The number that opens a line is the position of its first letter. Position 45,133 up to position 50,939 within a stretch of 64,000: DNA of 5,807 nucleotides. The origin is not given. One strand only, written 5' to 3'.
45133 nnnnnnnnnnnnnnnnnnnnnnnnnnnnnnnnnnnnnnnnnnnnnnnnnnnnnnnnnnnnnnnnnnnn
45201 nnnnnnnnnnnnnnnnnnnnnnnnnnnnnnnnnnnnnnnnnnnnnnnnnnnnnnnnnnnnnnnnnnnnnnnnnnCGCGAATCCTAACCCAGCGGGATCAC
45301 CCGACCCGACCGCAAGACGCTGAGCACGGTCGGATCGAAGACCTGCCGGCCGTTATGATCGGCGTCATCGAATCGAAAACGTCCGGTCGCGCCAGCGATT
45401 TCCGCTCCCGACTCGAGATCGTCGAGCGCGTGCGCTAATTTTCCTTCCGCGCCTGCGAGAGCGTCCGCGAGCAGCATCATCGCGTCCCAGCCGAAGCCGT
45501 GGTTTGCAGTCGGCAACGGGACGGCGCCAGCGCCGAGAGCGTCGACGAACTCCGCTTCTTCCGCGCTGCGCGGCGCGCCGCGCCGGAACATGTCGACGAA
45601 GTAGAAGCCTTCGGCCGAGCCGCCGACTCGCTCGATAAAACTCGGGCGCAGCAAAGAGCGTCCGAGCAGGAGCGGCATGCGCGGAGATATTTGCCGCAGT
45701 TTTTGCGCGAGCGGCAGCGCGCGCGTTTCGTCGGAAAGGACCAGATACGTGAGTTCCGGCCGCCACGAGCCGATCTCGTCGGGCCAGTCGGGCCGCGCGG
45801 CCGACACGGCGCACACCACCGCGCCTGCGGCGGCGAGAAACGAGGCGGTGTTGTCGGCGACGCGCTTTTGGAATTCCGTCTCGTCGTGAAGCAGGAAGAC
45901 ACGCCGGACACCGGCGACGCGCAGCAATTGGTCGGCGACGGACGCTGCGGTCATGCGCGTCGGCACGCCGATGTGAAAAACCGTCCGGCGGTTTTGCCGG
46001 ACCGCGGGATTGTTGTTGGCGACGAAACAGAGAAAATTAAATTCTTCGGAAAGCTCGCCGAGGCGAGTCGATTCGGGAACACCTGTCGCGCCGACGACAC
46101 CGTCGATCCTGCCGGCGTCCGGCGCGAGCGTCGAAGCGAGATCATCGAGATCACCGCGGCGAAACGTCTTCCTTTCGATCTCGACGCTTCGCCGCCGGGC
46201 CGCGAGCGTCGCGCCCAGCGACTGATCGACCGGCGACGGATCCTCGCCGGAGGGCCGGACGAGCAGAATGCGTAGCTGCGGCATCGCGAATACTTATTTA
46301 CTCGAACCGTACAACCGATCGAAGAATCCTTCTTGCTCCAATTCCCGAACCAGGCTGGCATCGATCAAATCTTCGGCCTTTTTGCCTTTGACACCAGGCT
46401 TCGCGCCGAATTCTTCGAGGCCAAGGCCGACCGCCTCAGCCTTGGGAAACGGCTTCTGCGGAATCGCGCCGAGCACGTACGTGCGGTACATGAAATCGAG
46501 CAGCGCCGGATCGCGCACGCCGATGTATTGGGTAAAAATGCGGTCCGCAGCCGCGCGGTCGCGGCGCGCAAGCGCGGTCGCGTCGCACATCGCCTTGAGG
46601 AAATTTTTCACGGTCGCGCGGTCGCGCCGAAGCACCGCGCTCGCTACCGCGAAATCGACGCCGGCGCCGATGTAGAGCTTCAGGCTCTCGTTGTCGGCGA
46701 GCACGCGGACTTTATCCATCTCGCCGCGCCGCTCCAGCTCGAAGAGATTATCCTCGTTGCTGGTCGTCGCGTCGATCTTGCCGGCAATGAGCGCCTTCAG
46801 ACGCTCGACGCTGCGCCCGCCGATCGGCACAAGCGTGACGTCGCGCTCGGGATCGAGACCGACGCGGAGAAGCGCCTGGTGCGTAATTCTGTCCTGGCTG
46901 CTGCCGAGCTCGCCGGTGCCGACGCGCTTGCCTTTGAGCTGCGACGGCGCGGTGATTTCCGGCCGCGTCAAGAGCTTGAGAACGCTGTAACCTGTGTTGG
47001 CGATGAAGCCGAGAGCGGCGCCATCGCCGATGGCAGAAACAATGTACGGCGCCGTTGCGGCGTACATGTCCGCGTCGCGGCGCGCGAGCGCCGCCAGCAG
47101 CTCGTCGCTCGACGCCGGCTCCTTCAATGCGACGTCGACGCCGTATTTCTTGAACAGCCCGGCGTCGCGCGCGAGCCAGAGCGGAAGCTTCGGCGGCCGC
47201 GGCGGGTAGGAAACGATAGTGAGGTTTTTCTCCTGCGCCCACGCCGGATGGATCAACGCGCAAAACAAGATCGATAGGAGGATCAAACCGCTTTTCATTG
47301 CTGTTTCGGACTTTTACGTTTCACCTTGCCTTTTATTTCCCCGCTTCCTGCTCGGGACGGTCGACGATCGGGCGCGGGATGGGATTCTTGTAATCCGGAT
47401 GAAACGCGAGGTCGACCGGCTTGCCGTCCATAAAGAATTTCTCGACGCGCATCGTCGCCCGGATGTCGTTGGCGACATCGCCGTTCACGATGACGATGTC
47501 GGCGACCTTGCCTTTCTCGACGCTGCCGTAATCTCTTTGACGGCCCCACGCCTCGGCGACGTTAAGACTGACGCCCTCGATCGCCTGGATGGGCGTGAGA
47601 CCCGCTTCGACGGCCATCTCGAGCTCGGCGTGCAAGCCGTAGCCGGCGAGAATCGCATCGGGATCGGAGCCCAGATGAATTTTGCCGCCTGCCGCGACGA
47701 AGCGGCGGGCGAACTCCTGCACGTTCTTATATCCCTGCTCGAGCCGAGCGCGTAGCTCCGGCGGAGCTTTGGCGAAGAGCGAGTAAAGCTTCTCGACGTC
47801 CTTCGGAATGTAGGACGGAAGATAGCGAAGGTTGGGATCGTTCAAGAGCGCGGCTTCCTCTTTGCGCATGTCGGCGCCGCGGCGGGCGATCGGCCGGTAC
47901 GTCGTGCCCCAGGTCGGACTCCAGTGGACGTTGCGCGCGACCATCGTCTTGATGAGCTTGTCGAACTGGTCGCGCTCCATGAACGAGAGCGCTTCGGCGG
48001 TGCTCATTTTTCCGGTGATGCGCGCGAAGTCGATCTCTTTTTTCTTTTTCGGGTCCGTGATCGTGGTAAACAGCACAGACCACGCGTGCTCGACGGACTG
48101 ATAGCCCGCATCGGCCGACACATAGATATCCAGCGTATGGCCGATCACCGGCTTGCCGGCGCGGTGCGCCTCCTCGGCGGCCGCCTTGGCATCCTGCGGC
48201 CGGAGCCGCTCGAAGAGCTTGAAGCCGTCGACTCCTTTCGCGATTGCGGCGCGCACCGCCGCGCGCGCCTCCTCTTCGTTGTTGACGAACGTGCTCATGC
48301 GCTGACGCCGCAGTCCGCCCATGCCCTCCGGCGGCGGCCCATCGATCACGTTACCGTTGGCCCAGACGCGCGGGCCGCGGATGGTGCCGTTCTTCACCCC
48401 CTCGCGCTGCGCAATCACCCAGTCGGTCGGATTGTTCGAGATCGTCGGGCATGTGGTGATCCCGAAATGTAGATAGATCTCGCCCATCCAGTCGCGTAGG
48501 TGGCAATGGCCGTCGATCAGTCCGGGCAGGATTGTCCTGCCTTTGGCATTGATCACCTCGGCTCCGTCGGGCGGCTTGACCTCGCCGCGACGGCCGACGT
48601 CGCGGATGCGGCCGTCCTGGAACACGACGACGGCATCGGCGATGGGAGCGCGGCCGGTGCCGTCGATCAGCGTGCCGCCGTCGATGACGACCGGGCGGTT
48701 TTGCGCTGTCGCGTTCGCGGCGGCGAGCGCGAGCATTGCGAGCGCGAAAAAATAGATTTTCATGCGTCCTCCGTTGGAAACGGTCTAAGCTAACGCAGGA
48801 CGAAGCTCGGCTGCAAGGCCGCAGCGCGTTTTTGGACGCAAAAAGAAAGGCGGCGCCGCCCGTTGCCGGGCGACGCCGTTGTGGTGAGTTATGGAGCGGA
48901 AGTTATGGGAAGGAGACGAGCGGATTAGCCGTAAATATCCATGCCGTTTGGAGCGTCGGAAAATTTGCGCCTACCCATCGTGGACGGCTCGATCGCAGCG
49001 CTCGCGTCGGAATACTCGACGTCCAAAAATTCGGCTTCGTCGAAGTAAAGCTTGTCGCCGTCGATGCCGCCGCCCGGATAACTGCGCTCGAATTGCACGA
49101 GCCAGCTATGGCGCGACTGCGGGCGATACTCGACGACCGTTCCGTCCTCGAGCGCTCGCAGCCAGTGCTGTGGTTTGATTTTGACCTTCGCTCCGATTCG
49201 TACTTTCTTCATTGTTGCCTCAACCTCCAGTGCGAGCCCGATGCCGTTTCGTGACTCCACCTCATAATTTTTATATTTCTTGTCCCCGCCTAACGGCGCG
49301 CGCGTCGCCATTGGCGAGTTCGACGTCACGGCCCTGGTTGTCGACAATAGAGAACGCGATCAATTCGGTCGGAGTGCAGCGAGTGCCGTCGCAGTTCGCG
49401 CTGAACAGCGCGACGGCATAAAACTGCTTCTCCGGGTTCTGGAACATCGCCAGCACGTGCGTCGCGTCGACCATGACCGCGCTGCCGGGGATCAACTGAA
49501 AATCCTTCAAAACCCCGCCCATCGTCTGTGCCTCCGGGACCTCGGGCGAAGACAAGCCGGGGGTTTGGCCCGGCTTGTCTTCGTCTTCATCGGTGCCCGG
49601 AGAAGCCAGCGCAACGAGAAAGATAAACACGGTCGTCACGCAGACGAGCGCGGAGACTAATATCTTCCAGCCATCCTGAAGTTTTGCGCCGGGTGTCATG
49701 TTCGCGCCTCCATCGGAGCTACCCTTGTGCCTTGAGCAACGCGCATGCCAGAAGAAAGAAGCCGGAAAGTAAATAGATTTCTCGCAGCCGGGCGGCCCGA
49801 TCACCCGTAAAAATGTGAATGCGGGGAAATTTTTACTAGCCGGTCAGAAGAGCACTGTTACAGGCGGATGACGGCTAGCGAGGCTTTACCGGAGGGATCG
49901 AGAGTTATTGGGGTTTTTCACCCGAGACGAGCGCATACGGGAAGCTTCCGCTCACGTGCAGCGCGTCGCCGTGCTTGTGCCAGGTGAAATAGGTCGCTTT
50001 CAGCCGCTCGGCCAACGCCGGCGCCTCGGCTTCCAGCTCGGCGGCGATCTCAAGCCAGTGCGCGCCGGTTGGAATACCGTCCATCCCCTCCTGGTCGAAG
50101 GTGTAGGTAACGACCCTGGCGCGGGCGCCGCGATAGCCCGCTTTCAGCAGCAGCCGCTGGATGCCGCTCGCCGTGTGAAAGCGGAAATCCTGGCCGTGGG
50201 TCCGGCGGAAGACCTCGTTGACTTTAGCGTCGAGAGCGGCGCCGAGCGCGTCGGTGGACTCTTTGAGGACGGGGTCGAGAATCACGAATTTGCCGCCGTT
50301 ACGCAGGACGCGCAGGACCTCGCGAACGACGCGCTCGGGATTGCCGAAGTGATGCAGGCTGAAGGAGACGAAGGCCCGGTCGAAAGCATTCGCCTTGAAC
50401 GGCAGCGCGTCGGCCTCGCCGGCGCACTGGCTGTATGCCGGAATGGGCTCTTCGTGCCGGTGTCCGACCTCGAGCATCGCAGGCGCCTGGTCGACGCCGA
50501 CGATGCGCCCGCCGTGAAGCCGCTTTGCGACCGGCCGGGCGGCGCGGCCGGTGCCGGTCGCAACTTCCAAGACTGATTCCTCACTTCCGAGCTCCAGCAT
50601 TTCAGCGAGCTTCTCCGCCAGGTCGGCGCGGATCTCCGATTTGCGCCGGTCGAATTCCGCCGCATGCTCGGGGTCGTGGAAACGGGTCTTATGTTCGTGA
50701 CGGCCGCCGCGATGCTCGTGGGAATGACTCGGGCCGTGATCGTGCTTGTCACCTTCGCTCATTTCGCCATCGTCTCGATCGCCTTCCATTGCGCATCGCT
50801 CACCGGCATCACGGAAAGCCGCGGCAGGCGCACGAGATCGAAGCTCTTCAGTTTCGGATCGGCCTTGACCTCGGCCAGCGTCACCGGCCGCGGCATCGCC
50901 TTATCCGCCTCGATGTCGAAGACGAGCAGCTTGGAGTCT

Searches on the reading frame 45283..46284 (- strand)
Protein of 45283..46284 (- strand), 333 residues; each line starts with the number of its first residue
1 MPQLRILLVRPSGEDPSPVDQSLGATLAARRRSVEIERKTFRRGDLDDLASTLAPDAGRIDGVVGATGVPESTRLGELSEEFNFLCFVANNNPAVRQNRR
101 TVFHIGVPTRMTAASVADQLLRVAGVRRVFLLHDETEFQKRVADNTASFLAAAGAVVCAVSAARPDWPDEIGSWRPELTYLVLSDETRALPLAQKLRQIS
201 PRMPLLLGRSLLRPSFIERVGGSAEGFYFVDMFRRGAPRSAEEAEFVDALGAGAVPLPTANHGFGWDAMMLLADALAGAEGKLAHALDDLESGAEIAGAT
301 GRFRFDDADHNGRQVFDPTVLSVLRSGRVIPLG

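Call 3: search_protein_families(library=pfam, proteins=[window:45283-46284:-], max_evalue=0.01)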
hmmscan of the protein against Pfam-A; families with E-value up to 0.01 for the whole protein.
window:45283-46284:- (333 aa): 1 family
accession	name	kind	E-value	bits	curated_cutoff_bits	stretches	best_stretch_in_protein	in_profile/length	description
PF13458.12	Peripla_BP_6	-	6.9e-14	52.7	31.7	1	59-313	69-330/343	Periplasmic binding protein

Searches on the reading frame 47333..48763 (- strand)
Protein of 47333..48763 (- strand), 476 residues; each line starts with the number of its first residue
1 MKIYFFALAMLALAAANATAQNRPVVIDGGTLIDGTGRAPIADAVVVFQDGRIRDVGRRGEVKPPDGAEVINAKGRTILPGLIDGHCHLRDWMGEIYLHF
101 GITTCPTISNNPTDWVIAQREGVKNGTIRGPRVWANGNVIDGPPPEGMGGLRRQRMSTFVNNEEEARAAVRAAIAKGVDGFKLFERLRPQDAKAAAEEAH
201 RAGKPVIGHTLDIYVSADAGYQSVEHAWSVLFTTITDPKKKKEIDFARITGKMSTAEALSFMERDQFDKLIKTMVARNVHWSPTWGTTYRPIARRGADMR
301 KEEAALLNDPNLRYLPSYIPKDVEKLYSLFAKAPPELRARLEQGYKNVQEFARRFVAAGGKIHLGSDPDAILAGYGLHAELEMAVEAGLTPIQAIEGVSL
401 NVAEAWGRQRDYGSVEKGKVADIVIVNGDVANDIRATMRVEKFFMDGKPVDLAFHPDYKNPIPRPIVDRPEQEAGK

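Call 39: search_protein_families(library=pfam, proteins=[window:47333-48763:-], max_evalue=1)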
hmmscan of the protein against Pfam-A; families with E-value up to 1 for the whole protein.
window:47333-48763:- (476 aa): 3 families
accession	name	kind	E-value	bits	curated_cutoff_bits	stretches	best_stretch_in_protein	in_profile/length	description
PF01979.26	Amidohydro_1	-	2.3e-21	76.9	25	1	77-450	1-345/345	Amidohydrolase family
PF07969.17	Amidohydro_3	-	1.7e-08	34.8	29.7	2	69-89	1-21/472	Amidohydrolase family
PF22039.1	HUTI_composite_bact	-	0.36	10.9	25.5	1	46-63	3-20/26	Imidazolonepropionase-like composite domain, bacteria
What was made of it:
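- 47333..48763 (-): Exported Amidohydro_1 enzyme, the probable first gene of the unit. Pfam (call 39).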

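Call 48: search_solved_structures(query=window:47333-48763:-, max_evalue=0.00001)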
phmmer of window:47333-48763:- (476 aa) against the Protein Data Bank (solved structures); distinct sequences matched with E-value up to 0.00001: 22.
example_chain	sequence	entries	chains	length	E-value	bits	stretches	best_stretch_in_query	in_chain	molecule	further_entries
4whb_E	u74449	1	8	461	1.1e-21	80.5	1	383-456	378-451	Phenylurea hydrolase B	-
4ub9_A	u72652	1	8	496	8.1e-19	71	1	15-92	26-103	Molinate hydrolase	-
4wgx_A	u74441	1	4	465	5.9e-18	68.2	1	24-92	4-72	Molinate hydrolase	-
3mtw_A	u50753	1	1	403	2.7e-17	66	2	350-448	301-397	L-Arginine carboxypeptidase Cc2672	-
9kov_A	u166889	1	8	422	2.5e-15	59.5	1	341-448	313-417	trum-mut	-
2p9b_A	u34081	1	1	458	2.5e-14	56.2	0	352-450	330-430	Possible prolidase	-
2qs8_A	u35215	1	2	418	5.8e-13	51.7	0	339-448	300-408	Xaa-Pro Dipeptidase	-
8yak_A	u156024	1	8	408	5e-11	45.3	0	332-448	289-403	Imidazolonepropionase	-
8yag_A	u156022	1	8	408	5.7e-11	45.1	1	331-448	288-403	Imidazolonepropionase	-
4v1x_A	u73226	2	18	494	1.1e-10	44.2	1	26-90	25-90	ATRAZINE CHLOROHYDROLASE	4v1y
9l2o_B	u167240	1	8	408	2.8e-10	42.9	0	334-448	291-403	Imidazolonepropionase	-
9l6p_A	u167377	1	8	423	6.3e-10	41.7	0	296-447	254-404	LlADH-WT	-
8ihq_A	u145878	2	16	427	1.2e-09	40.8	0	301-447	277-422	Amidohydrolase family protein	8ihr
8j85_A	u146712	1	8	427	2.5e-09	39.8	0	321-447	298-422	Amidohydrolase family protein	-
8ihs_A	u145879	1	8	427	3.7e-09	39.2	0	321-447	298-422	Amidohydrolase family protein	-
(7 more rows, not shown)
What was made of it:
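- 47333..48763 (-): Best solved relatives are phenylurea hydrolase B, molinate hydrolase and Cc2672 (call 48).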

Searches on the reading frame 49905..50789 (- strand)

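Call 39: search_protein_families(library=pfam, proteins=[window:49905-50789:-], max_evalue=1)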
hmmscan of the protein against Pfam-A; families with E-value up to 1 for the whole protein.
window:49905-50789:- (294 aa): 14 families
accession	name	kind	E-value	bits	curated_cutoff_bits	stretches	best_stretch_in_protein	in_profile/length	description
PF08241.18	Methyltransf_11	-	7e-20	71.9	21.2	1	74-170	1-95/95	Methyltransferase domain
PF13649.12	Methyltransf_25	-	5.5e-18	65.9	27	1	73-166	1-97/97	Methyltransferase domain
PF13847.12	Methyltransf_31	-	2.7e-14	53.5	27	1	69-179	3-118/145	Methyltransferase domain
PF01209.24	Ubie_methyltran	-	1.9e-13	50.7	20.1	1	70-172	48-153/233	ubiE/COQ5 methyltransferase family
PF08242.18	Methyltransf_12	-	2.1e-13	51.3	30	1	74-168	1-98/98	Methyltransferase domain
PF13489.12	Methyltransf_23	-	3.6e-12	46.8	27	1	52-220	4-160/164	Methyltransferase domain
PF00891.24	Methyltransf_2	-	0.0027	17.5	22.3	1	25-220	18-210/210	O-methyltransferase domain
PF01135.25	PCMT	-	0.014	15.6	20.3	1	60-112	64-117/210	Protein-L-isoaspartate(D-aspartate) O-methyltransferase (PCMT)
PF03141.22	Methyltransf_29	-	0.023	13.8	23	1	112-180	159-227/506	Putative S-adenosyl-L-methionine-dependent methyltransferase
PF16925.10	TetR_C_13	-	0.059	14.2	27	0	42-67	30-55/109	Tetracyclin repressor-like, C-terminal domain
PF24675.1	NpmA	-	0.13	12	60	1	60-111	15-66/214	16S rRNA (adenine(1408)-N(1))-methyltransferase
PF06080.18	DUF938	-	0.14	12.3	27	1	47-105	8-61/202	Protein of unknown function (DUF938)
PF24210.1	T4_RIIA1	-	0.17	12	27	1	30-63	18-51/67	RIIA.1-like protein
PF20922.3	Anamorsin_N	-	0.19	11.9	27.1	1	149-180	66-97/163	Anamorsin, N-terminal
